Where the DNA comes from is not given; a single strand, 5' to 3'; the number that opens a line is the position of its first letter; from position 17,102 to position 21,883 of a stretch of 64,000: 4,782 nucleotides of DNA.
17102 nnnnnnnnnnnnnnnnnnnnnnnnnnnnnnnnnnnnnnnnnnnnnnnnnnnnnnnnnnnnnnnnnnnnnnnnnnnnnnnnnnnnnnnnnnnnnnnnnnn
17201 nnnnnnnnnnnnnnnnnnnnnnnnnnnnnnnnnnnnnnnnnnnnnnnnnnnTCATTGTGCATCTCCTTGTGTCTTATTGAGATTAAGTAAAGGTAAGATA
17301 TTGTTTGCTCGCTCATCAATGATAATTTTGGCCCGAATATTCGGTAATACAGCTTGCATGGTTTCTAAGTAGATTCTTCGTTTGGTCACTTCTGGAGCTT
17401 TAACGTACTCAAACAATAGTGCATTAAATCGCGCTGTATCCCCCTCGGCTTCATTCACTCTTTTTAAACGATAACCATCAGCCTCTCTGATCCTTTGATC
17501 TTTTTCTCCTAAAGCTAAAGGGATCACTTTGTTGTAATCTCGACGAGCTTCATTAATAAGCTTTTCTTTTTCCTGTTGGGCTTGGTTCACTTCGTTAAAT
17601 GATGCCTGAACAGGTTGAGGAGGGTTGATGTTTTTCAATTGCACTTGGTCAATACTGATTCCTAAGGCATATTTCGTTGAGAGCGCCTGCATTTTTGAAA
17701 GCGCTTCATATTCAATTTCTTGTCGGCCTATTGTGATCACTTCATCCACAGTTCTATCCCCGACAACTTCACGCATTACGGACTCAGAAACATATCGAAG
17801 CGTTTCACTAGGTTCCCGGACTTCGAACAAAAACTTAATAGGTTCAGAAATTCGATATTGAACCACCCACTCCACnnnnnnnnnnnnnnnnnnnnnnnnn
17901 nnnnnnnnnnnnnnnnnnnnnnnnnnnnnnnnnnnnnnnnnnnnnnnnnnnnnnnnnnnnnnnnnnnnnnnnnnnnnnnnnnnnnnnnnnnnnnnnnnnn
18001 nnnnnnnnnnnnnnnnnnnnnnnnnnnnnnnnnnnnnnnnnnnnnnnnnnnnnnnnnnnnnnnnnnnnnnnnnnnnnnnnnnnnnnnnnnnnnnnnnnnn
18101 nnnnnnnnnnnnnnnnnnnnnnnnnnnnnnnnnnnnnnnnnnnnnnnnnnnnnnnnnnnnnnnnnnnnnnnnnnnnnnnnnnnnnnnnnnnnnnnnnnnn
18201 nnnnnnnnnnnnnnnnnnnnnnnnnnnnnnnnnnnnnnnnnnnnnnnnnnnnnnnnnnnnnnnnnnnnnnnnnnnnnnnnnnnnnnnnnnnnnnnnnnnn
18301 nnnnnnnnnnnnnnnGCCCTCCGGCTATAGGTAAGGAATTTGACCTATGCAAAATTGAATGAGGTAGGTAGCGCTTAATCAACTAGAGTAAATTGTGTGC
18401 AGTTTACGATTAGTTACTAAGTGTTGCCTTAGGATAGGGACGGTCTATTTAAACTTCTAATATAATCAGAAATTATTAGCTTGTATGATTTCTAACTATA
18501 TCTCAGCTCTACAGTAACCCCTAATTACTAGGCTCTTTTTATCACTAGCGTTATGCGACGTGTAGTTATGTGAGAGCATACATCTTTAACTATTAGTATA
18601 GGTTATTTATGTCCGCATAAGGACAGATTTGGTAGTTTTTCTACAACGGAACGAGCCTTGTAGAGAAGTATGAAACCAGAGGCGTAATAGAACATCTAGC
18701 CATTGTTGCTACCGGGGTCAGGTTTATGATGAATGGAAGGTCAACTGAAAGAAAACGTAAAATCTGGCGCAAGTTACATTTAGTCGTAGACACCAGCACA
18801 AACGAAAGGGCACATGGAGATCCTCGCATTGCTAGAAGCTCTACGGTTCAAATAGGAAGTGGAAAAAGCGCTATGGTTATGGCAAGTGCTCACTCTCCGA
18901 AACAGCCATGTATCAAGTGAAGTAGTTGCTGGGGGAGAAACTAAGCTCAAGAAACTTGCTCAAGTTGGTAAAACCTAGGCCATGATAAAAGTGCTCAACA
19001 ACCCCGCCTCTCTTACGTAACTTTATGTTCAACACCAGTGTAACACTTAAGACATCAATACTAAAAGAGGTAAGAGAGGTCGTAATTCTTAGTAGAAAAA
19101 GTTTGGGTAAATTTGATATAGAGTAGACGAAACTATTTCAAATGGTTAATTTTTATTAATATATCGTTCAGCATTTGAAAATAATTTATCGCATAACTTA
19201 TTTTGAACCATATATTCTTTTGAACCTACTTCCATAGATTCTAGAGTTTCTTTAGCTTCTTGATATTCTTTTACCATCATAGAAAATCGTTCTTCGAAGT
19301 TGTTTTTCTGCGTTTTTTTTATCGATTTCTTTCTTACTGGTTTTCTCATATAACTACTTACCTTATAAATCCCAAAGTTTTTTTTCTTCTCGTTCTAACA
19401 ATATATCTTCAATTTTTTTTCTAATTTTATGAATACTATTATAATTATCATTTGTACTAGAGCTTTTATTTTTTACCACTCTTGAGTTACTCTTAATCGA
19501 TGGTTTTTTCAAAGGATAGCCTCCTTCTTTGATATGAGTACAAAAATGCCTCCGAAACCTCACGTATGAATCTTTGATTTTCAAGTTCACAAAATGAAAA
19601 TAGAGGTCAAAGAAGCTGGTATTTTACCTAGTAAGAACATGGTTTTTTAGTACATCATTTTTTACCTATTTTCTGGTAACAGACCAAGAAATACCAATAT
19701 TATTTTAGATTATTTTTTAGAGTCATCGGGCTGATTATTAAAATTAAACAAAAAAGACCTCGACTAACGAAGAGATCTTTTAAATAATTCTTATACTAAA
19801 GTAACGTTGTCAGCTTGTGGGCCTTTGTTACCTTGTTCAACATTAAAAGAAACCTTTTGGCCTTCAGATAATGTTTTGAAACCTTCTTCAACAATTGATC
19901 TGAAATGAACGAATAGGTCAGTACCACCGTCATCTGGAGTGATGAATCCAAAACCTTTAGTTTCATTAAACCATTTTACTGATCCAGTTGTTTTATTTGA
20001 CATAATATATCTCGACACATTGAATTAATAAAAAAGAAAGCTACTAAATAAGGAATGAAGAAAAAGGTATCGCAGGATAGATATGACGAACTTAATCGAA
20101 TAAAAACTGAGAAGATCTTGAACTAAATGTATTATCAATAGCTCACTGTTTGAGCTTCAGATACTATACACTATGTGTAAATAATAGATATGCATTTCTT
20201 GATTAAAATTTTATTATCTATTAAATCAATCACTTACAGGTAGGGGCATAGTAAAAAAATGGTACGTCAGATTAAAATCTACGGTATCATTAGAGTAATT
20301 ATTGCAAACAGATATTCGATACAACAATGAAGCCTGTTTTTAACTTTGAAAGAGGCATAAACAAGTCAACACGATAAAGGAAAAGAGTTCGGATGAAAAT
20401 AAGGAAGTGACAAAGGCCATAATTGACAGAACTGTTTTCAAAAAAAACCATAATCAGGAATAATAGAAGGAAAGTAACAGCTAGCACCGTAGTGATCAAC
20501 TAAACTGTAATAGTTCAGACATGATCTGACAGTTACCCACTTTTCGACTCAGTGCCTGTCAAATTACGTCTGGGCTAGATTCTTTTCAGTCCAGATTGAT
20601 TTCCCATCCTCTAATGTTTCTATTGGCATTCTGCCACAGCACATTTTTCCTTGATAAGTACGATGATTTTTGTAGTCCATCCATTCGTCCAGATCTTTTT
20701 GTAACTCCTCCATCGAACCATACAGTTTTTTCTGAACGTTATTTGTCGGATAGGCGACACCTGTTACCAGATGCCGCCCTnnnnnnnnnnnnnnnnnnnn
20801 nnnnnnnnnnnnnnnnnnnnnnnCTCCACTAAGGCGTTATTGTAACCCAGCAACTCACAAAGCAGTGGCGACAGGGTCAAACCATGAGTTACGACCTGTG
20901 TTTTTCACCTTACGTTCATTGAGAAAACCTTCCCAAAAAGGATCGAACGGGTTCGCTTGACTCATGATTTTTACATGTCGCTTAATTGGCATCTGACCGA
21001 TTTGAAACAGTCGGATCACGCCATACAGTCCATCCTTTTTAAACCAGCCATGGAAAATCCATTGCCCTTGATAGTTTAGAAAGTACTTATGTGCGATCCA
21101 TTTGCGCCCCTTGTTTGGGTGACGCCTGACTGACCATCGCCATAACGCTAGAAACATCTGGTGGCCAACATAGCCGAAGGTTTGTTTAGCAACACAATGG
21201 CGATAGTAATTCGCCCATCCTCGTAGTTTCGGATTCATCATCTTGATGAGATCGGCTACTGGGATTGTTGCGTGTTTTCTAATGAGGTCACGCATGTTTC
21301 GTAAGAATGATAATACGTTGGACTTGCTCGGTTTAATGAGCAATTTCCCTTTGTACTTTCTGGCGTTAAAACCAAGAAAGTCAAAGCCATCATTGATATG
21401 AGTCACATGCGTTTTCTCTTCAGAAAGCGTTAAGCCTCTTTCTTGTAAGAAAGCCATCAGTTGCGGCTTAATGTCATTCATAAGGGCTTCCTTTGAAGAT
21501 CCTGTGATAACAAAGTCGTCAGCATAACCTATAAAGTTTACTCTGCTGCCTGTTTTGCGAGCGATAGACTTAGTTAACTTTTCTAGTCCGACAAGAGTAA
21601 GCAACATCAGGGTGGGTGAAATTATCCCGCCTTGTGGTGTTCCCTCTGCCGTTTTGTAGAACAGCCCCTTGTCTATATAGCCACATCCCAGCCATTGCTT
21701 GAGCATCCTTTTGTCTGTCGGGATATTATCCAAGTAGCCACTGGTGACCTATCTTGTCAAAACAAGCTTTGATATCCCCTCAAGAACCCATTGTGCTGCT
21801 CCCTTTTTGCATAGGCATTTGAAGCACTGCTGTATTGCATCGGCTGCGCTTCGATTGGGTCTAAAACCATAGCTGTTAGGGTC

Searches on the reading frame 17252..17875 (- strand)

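Call 71: search_protein_families(library=pfam, proteins=[window:17252-17875:-], max_evalue=0.00001)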
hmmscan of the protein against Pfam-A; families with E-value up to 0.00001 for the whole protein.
window:17252-17875:- (207 aa): 1 family
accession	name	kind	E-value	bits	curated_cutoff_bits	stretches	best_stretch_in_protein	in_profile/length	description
PF01145.31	Band_7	-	5.3e-18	66.1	23.6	1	1-112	62-174/176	SPFH domain / Band 7 family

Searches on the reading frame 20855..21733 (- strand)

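Call 71: search_protein_families(library=pfam, proteins=[window:20855-21733:-], max_evalue=0.00001)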
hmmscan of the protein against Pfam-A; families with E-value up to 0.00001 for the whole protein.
window:20855-21733:- (292 aa): 2 families
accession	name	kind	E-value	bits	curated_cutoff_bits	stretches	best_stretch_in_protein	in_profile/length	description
PF08388.16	GIIM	-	2.7e-24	85.4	23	1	142-218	3-80/80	Group II intron, maturase-specific domain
PF00078.32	RVT_1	-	2.1e-17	64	29.6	1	4-123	96-204/205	Reverse transcriptase (RNA-dependent DNA polymerase)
